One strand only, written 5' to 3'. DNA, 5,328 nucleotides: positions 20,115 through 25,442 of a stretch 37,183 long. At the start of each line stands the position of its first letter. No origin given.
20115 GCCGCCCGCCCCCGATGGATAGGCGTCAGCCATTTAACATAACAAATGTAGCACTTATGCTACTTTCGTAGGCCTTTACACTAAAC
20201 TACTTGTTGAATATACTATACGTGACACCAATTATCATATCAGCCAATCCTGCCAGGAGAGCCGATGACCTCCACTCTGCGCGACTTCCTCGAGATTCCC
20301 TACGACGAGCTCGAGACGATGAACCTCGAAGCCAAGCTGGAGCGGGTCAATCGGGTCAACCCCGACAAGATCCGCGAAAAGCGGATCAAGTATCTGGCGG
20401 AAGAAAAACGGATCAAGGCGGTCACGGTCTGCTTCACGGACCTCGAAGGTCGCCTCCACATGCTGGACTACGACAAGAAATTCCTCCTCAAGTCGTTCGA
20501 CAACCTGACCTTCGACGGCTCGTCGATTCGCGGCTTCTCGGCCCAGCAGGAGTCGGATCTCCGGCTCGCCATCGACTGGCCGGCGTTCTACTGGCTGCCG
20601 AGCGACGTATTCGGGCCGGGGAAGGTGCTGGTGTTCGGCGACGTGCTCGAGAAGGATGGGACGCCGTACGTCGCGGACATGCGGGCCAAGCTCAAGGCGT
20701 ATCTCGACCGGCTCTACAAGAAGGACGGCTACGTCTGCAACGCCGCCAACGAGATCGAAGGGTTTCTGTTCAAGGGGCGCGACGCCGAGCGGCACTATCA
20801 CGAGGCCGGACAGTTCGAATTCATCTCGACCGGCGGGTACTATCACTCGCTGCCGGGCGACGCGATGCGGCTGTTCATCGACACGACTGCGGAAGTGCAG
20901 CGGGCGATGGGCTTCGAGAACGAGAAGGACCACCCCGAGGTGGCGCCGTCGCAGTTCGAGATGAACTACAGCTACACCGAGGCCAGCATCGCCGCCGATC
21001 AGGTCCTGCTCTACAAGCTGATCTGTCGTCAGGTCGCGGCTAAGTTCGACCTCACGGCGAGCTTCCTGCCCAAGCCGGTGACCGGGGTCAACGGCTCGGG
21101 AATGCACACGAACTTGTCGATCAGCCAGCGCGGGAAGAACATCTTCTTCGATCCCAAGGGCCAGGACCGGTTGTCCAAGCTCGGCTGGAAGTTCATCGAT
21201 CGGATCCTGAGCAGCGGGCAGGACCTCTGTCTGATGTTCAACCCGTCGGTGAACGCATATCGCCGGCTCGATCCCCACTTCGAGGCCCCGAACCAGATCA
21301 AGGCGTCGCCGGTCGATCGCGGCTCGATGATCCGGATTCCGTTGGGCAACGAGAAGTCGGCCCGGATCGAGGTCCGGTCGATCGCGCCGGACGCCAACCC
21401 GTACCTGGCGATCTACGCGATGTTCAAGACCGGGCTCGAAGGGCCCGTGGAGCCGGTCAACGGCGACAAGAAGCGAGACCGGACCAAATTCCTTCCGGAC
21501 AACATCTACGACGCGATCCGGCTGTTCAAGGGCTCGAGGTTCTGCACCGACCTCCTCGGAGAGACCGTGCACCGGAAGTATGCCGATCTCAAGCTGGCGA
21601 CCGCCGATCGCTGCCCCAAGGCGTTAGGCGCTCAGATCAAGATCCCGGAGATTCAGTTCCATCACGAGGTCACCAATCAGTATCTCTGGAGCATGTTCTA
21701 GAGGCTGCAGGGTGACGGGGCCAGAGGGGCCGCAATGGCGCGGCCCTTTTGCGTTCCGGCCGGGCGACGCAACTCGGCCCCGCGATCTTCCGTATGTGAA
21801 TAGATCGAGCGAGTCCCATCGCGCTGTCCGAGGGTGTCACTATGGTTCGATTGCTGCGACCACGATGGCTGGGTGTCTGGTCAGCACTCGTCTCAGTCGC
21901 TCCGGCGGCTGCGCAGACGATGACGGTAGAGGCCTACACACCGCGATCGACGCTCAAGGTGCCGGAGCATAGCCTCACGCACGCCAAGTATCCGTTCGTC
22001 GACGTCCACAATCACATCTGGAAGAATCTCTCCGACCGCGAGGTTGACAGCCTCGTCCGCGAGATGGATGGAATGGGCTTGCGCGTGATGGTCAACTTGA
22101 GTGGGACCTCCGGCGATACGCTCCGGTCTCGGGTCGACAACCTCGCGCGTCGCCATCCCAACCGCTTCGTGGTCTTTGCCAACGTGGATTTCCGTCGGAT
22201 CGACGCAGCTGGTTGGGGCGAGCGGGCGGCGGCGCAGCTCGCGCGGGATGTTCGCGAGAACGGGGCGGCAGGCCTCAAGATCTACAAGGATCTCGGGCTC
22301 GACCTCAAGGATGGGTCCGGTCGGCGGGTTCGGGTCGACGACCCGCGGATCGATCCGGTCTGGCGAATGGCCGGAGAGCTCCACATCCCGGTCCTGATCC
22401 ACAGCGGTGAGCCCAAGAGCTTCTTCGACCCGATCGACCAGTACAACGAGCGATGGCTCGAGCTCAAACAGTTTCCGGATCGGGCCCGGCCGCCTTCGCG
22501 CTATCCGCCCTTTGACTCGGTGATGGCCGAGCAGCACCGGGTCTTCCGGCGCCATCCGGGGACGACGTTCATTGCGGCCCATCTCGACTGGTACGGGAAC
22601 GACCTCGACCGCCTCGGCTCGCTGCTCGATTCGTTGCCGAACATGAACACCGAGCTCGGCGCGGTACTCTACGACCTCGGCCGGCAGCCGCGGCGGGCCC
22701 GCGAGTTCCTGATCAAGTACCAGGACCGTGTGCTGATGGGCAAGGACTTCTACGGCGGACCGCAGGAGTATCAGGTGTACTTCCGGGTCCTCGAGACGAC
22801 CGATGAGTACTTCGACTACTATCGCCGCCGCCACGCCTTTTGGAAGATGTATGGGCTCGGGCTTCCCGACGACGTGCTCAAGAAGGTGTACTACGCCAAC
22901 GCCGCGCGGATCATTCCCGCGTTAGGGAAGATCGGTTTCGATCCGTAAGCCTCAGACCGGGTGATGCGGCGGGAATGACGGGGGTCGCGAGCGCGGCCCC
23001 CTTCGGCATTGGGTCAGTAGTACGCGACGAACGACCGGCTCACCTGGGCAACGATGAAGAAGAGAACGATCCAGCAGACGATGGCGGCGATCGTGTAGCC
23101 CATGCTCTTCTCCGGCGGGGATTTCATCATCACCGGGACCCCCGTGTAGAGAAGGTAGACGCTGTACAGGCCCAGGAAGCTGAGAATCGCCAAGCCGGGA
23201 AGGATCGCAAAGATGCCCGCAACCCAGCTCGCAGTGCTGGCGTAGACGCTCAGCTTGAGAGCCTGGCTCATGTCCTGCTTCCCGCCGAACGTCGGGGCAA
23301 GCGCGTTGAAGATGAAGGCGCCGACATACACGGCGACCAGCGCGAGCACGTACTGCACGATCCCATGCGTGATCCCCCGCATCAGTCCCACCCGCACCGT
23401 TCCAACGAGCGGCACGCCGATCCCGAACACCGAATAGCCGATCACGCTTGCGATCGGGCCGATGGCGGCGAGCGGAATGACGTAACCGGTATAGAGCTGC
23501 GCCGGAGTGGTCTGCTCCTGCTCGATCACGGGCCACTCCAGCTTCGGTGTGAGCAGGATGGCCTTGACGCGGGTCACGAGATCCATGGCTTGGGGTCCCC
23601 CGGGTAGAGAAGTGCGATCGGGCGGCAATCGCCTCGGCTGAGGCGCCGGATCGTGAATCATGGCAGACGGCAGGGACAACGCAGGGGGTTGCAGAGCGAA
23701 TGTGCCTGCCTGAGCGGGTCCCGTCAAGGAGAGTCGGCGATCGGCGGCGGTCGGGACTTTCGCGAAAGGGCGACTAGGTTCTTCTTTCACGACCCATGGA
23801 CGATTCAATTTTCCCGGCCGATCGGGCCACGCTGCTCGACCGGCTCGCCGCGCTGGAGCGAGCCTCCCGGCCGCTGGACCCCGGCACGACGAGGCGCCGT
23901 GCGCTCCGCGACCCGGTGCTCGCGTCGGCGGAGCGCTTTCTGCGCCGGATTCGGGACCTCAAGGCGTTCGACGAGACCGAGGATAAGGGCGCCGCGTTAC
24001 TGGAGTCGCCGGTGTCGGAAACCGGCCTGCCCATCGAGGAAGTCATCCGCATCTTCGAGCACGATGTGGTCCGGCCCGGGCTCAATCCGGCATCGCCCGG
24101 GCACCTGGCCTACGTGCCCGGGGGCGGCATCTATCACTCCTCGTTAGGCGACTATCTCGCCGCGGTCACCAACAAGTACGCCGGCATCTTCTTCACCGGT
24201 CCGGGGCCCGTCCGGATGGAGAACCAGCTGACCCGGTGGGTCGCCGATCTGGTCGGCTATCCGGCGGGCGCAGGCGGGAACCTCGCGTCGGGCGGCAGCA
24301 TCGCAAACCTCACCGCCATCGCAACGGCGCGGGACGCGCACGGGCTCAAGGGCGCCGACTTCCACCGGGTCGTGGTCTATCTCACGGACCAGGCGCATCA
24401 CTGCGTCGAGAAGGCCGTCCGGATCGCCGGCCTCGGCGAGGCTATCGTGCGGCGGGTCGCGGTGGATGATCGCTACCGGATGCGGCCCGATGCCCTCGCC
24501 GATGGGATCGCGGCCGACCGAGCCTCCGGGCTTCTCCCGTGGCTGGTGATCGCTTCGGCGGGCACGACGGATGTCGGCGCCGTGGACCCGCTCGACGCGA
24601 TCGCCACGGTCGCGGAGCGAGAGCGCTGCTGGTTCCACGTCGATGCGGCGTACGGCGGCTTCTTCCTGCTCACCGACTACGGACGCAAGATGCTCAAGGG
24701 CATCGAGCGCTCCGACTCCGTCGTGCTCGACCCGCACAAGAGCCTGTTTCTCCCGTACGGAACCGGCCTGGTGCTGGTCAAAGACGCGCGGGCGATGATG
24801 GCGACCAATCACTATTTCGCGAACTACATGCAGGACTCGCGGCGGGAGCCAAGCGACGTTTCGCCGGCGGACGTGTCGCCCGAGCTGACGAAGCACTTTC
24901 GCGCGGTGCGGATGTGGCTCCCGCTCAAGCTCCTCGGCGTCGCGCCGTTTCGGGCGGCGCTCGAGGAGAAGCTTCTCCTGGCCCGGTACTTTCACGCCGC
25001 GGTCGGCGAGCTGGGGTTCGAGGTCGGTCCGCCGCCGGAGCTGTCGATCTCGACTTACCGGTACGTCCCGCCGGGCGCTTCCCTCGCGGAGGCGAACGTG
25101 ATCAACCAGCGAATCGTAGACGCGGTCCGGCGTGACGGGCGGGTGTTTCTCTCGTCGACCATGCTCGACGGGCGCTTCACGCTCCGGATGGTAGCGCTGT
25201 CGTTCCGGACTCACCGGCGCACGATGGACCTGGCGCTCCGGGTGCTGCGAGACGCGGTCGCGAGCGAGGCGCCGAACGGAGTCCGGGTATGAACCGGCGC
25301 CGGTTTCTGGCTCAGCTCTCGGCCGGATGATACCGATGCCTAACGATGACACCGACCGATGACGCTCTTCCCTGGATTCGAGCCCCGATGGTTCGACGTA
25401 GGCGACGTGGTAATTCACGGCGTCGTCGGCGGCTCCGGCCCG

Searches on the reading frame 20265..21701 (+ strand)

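Call 7: search_protein_families(library=pfam, proteins=[window:20265-21701:+], max_evalue=0.001)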
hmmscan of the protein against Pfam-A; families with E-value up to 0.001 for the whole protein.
window:20265-21701:+ (478 aa): 2 families
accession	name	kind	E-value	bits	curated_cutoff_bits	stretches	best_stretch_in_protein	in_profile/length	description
PF00120.29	Gln-synt_C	-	6e-72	243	24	1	138-448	3-330/344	Glutamine synthetase, catalytic domain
PF03951.24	Gln-synt_N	-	6.8e-11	42.1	33.4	1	50-128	2-80/82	Glutamine synthetase, beta-Grasp domain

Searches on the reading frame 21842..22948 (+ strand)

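Call 7: search_protein_families(library=pfam, proteins=[window:21842-22948:+], max_evalue=0.001)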
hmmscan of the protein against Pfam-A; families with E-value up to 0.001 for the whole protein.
window:21842-22948:+ (368 aa): 1 family
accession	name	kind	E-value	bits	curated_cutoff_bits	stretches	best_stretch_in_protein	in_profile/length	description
PF04909.20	Amidohydro_2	-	4.2e-16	60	26.4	1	91-357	62-286/289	Amidohydrolase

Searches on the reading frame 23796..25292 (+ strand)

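Call 7: search_protein_families(library=pfam, proteins=[window:23796-25292:+], max_evalue=0.001)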
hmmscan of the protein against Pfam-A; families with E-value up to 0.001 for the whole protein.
window:23796-25292:+ (498 aa): 2 families
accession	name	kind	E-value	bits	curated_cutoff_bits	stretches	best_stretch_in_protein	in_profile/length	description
PF00282.25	Pyridoxal_deC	-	6.5e-55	186.8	27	1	74-405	13-355/375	Pyridoxal-dependent decarboxylase conserved domain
PF05889.19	SepSecS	-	0.00015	21.1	21.1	1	192-343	103-251/389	O-phosphoseryl-tRNA(Sec) selenium transferase, SepSecS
